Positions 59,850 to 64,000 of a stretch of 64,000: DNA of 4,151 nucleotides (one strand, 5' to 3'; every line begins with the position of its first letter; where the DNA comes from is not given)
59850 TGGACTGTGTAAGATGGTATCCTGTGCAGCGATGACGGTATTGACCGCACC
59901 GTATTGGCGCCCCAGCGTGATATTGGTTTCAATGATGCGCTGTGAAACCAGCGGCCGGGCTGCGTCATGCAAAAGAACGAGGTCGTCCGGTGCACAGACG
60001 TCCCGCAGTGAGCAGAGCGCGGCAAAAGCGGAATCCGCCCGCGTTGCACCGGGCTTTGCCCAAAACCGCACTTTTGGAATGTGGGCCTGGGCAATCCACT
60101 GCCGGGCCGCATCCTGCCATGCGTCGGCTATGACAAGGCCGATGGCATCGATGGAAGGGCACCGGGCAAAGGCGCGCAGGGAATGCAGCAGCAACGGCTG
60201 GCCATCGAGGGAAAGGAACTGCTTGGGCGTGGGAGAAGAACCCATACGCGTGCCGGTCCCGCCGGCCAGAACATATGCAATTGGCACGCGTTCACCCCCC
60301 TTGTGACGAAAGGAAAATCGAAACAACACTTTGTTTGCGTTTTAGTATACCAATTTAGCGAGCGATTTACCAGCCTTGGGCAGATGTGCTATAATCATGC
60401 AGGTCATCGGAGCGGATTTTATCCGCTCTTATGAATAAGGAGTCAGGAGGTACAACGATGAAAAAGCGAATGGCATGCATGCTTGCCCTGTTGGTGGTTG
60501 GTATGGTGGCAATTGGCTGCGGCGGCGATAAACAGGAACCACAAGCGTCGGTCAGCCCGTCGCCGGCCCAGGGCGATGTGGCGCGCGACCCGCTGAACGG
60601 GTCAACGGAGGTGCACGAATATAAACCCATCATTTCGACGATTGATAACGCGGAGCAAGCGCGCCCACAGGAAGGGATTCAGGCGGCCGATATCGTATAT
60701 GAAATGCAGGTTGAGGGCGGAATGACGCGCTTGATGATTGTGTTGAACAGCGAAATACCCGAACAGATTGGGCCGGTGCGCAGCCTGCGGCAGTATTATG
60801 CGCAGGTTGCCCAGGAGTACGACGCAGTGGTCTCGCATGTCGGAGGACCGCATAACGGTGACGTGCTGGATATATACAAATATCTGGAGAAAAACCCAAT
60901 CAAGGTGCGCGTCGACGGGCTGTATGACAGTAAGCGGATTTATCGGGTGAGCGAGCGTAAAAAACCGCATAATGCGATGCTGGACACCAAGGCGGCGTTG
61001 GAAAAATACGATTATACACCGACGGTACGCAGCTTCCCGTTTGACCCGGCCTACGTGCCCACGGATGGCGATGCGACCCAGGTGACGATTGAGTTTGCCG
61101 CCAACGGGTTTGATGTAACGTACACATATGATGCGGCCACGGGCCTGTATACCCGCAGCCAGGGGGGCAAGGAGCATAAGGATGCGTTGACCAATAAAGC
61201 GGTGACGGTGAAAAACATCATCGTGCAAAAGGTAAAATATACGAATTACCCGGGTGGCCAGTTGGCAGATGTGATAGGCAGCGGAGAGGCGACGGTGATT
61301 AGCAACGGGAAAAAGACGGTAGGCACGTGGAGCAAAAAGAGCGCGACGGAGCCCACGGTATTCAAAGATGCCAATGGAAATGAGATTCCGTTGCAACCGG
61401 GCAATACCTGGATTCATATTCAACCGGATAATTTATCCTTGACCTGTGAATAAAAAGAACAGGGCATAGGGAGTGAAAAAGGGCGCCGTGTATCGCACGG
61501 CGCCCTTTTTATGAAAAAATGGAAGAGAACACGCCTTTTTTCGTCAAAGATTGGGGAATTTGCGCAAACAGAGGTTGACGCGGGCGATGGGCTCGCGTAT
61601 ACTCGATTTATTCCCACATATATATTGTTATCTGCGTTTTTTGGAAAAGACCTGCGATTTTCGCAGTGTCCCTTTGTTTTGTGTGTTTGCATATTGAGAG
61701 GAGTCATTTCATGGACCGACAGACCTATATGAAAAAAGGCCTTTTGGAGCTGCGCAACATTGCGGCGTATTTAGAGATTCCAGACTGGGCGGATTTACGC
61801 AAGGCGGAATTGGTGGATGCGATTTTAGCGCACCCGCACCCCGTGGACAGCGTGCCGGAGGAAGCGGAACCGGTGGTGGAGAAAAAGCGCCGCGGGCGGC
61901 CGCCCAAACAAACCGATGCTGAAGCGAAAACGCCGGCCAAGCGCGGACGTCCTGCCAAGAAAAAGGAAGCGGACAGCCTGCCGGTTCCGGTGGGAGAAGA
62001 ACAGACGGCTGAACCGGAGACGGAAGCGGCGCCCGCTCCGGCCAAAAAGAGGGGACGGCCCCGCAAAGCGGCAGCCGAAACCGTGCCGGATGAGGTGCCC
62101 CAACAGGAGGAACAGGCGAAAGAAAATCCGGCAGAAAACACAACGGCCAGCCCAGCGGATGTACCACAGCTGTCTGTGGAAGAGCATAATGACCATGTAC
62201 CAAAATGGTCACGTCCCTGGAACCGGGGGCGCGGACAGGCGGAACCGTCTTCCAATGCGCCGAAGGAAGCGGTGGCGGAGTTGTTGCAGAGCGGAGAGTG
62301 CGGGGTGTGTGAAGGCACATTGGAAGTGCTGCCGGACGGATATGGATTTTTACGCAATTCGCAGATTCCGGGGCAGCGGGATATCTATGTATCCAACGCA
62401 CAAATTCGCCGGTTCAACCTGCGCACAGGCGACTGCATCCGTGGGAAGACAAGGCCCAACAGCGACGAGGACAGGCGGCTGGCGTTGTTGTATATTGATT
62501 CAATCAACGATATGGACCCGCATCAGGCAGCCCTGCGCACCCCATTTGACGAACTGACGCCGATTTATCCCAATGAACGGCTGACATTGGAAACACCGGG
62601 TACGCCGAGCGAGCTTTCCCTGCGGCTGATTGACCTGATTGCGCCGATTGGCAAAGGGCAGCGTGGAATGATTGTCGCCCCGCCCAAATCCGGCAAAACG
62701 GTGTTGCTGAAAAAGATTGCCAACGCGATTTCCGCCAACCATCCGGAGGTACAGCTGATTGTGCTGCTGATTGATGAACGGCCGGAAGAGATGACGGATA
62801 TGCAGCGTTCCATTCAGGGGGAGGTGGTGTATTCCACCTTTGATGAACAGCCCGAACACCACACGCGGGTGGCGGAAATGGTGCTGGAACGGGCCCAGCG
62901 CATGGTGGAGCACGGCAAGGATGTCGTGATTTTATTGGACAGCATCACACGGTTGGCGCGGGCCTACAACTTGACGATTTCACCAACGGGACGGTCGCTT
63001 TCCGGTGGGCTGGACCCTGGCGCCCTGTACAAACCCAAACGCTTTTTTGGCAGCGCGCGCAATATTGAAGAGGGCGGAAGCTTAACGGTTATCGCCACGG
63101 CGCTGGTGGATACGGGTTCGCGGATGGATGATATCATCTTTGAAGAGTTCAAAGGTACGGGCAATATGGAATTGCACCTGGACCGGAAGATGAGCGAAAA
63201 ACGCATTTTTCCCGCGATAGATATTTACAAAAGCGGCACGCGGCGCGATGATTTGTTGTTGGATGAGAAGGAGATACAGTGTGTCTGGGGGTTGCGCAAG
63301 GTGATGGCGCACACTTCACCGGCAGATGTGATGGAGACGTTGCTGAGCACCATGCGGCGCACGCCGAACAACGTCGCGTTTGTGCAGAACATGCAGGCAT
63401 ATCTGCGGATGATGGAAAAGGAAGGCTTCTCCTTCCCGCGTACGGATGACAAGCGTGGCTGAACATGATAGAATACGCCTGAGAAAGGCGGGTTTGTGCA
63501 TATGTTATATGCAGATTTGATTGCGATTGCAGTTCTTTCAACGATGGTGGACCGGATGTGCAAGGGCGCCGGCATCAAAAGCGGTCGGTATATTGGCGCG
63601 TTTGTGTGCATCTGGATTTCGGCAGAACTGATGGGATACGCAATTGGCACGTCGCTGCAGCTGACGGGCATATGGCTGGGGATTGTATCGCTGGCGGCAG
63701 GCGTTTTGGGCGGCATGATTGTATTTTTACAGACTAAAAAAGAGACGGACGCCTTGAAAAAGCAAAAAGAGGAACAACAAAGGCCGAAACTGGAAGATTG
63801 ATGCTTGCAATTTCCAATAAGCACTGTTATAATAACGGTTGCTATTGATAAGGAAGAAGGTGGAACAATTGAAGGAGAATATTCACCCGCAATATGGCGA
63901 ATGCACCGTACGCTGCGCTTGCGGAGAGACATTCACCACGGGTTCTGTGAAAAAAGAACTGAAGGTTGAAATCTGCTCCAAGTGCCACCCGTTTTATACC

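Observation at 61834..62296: Rho factor carries an about 150-aa N-terminal insertion with three RGRP AT-hook-like motifs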

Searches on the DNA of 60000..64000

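Call 44: search_rna_families(source=window, start=60000, end=64000, threshold=evalue, max_evalue=1)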
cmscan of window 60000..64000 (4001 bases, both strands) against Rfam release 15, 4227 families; matches with E-value up to 1: 2.
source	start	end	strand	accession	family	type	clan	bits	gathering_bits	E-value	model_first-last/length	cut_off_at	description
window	61477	61542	-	RF02901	AaHKsRNA41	Gene; sRNA;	-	26.2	97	0.0038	1-187/187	no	Aggregatibacter sRNA 41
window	61426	61516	+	RF01409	STnc250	Gene; sRNA;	-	21.7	42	0.48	1-94/94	no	STnc250 Hfq binding RNA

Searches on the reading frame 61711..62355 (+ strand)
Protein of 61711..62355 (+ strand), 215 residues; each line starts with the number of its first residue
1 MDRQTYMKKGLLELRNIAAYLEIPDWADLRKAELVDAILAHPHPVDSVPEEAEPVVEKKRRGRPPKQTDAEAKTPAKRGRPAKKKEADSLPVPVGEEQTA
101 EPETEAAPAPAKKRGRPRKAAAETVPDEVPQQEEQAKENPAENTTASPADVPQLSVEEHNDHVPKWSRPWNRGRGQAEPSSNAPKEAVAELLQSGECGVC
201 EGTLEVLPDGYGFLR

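Call 49: search_solved_structures(query=window:61711-62355:+, max_evalue=1, show_alignments=5)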
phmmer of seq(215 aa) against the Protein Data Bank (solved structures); distinct sequences matched with E-value up to 1: 1.
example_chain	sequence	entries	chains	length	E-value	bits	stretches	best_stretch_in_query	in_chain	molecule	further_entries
9gc3_B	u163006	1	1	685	0.98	12.7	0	107-146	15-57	Transcription factor tau 91 kDa subunit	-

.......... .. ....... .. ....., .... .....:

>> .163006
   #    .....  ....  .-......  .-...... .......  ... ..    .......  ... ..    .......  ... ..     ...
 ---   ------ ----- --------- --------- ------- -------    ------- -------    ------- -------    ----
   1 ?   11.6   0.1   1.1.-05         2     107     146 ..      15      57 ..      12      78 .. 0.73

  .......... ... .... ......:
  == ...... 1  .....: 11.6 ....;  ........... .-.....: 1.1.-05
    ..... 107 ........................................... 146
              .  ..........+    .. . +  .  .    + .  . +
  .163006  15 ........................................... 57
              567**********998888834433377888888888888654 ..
